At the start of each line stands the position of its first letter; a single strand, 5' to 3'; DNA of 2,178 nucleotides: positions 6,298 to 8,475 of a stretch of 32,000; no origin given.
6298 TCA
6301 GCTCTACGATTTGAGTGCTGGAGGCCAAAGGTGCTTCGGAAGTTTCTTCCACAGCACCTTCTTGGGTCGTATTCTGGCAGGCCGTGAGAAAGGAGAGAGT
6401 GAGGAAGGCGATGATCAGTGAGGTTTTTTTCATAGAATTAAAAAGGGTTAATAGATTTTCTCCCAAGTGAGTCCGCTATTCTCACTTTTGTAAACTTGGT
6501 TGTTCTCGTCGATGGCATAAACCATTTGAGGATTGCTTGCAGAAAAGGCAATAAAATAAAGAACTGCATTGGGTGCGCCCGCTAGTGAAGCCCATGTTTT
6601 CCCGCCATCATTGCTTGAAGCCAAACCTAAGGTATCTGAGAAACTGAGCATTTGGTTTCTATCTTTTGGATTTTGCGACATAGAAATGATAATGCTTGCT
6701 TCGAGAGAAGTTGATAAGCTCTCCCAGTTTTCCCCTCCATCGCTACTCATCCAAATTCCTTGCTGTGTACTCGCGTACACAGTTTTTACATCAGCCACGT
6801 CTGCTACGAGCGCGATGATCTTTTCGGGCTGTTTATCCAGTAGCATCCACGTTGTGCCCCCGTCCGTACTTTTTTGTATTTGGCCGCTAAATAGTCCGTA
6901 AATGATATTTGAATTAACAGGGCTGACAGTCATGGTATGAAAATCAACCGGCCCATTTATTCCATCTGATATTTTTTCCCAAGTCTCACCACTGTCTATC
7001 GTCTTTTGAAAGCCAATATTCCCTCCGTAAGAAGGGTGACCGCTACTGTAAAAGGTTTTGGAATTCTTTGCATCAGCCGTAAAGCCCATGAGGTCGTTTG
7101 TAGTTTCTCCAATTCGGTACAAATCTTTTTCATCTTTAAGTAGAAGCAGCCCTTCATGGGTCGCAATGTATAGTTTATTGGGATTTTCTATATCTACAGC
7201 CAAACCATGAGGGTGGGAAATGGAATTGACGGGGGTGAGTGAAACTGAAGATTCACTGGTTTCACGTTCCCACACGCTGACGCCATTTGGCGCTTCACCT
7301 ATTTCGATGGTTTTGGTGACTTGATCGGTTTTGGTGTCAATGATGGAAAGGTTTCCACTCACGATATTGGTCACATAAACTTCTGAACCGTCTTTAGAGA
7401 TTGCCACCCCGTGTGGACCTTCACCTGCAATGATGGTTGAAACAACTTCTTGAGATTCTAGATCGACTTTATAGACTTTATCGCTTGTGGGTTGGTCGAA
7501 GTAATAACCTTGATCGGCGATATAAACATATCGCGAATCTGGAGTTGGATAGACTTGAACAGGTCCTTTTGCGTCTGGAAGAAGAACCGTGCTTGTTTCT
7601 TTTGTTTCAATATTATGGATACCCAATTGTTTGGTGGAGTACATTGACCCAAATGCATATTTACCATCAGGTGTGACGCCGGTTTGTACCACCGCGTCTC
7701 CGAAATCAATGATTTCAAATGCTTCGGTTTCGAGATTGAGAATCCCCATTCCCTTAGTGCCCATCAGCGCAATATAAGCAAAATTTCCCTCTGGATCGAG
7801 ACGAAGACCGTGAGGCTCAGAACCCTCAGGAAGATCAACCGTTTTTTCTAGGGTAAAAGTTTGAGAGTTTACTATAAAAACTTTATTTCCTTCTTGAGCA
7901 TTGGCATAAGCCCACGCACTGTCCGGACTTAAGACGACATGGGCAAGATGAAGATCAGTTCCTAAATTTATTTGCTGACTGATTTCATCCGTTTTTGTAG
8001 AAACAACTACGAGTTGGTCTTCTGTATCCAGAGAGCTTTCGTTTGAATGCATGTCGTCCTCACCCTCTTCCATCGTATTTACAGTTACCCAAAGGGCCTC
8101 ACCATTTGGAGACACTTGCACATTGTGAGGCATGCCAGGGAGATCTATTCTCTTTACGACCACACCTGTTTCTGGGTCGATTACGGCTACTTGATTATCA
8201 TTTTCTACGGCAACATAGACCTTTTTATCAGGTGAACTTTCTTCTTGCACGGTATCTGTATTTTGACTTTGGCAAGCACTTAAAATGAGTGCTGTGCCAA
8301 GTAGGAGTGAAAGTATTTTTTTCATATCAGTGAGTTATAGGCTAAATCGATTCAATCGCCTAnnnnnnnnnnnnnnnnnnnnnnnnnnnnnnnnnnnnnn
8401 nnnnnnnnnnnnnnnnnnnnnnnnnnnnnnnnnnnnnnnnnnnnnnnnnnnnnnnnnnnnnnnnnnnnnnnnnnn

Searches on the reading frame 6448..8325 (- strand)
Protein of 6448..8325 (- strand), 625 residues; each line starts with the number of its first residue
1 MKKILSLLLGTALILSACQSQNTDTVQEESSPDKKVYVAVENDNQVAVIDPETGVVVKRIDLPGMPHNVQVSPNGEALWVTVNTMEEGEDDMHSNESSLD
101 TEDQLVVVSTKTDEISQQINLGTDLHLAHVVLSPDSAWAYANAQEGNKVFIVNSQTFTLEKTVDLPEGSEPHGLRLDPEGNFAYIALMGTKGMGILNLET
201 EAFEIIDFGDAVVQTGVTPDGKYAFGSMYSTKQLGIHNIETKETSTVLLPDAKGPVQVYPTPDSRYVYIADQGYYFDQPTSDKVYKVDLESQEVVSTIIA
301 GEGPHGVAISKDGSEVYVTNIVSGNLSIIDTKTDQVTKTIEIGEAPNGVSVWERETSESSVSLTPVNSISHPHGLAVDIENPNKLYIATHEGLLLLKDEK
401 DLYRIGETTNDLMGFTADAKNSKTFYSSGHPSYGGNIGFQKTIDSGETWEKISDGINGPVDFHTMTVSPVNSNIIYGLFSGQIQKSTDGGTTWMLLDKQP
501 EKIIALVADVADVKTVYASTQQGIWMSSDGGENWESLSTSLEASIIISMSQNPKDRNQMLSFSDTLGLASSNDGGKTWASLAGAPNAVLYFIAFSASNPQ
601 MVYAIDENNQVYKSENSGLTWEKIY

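Call 81: search_protein_families(library=pfam, proteins=[window:6448-8325:-], max_evalue=0.001)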
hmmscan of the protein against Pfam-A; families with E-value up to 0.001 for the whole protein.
window:6448-8325:- (625 aa): 13 families
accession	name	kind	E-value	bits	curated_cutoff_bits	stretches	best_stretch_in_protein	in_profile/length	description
PF15902.12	Sortilin-Vps10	-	4.3e-14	52.6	33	2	483-562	3-86/446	Sortilin, neurotensin receptor 3,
PF21783.3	YNCE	-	1.4e-13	51.3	27.1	1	14-351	19-333/339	YNCE-like beta-propeller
PF16819.11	DUF5074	-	1.9e-09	37.5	27.2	0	103-168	163-226/353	Domain of unknown function (DUF5074)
PF08450.18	SGL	-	5.7e-08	33.1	26.3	0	257-336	90-170/246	SMP-30/Gluconolactonase/LRE-like region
PF02239.22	Cytochrom_D1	-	1.9e-07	30.4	25.5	1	262-341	45-116/368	Cytochrome D1 heme domain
PF10282.15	Lactonase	-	1e-06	28.6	21.7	0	233-351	224-342/344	Lactonase, 7-bladed beta-propeller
PF25174.1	Beta-prop_THOC3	-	9.8e-06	25.2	305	0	30-82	54-107/272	THOC3 beta-propeller domain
PF23414.1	Beta-prop_EML_2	-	2.1e-05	24.5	90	0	31-141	7-98/266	Echinoderm microtubule-associated protein second beta-propeller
PF14870.12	PSII_BNR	-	7e-05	22.7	27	0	435-538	36-141/303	Photosynthesis system II assembly factor YCF48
PF02012.26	BNR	-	0.00014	21.7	27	0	525-535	1-11/12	BNR/Asp-box repeat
PF01436.27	NHL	-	0.00021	21.6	20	0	303-326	3-23/28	NHL repeat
PF19755.4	DUF6242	-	0.00028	21.3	29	0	538-621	140-217/217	Domain of unknown function (DUF6242)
PF24684.1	Vgb_lyase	-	0.00084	18.7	50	0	31-83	21-73/290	Virginiamycin B lyase family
